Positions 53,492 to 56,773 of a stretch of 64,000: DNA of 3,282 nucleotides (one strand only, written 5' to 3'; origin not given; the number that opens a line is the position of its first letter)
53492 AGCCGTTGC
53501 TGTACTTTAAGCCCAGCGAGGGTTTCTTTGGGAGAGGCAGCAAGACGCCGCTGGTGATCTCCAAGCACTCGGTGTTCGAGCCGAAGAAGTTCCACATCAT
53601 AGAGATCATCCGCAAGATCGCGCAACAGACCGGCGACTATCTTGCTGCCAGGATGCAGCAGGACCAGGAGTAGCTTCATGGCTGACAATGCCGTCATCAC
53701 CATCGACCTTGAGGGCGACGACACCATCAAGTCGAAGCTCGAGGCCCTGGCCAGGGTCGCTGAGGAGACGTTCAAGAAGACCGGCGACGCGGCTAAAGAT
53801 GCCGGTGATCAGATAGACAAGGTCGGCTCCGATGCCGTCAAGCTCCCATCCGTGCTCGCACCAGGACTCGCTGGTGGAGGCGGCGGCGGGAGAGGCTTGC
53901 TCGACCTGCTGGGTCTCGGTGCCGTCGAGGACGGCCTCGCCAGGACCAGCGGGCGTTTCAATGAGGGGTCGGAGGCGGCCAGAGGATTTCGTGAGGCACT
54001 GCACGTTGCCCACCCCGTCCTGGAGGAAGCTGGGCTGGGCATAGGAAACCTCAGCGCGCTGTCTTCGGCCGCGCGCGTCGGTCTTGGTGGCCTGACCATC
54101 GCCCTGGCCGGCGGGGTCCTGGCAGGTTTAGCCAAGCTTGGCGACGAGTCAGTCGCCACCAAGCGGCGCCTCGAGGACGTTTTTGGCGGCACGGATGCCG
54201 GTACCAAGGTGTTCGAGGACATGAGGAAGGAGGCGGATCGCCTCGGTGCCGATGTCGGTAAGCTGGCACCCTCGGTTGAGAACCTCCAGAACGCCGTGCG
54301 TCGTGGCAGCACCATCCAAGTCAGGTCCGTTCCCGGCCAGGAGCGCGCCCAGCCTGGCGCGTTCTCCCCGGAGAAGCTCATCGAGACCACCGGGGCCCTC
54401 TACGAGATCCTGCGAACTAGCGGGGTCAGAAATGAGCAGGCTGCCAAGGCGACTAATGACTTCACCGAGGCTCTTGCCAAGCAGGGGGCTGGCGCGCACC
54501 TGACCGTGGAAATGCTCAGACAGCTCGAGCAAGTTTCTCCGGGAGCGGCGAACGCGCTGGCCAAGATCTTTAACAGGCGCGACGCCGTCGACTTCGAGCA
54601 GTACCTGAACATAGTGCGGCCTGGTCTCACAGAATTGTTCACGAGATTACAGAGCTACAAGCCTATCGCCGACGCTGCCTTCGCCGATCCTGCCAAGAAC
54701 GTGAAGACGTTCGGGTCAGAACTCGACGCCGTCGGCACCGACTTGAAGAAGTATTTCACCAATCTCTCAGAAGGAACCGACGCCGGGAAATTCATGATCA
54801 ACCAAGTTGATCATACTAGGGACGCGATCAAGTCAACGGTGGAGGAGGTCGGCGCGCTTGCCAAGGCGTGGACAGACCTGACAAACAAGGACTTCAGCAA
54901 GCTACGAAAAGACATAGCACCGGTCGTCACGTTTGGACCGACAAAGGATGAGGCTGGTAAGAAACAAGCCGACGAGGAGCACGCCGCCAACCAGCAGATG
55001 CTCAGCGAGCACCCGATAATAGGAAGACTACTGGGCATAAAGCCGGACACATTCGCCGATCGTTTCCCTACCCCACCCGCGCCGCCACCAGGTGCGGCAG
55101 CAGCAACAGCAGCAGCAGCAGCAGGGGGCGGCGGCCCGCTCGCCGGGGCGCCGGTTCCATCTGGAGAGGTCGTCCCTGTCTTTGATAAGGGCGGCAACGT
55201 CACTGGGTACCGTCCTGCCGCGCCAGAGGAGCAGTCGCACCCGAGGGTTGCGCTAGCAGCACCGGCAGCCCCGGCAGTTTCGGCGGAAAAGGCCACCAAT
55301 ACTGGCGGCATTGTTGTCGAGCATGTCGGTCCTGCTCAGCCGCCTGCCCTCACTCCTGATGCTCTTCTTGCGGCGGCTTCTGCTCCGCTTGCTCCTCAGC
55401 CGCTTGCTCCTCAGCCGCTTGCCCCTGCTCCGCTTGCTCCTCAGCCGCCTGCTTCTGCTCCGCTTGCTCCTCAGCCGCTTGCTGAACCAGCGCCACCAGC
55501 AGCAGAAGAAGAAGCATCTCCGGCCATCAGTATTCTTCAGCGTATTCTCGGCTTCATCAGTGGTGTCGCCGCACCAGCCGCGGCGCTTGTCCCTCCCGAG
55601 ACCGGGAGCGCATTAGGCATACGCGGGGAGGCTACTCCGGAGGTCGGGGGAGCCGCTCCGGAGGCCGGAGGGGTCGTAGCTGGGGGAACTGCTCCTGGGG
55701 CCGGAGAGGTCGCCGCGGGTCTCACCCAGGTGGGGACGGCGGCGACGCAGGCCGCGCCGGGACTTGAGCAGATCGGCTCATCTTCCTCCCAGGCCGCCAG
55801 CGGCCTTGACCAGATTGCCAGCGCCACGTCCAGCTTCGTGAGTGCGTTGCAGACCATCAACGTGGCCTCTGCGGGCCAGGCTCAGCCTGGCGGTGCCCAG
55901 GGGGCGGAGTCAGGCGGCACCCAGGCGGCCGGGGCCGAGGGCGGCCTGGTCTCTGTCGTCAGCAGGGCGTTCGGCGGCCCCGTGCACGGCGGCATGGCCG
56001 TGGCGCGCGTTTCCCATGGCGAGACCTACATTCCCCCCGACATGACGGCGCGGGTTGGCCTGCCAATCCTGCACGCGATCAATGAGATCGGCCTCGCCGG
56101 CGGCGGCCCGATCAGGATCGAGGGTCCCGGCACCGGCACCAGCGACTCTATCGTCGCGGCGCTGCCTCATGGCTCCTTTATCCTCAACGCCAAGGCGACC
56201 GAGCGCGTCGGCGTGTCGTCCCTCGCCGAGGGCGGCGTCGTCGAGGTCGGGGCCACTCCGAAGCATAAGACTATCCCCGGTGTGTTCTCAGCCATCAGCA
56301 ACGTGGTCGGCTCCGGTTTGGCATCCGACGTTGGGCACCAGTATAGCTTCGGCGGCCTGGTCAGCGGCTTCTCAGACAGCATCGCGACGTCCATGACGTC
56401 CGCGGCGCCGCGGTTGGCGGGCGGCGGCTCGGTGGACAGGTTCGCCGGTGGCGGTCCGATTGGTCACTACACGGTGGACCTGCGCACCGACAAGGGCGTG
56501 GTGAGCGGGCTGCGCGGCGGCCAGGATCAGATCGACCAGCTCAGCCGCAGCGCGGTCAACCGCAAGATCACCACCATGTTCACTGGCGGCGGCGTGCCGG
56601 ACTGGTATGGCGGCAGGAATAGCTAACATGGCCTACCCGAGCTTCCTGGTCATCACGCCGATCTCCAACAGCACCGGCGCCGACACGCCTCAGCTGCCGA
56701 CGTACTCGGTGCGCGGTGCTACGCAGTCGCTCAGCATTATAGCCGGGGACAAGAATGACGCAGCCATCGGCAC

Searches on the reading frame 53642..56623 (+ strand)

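Call 61: search_protein_families(library=pfam, proteins=[window:53642-56623:+], max_evalue=0.001)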
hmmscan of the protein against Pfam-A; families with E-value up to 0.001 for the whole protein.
window:53642-56623:+ (994 aa): 1 family
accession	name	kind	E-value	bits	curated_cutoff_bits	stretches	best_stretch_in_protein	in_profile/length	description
PF20155.4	TMP_3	-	0.00016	21.9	41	0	244-311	67-130/192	Tape measure protein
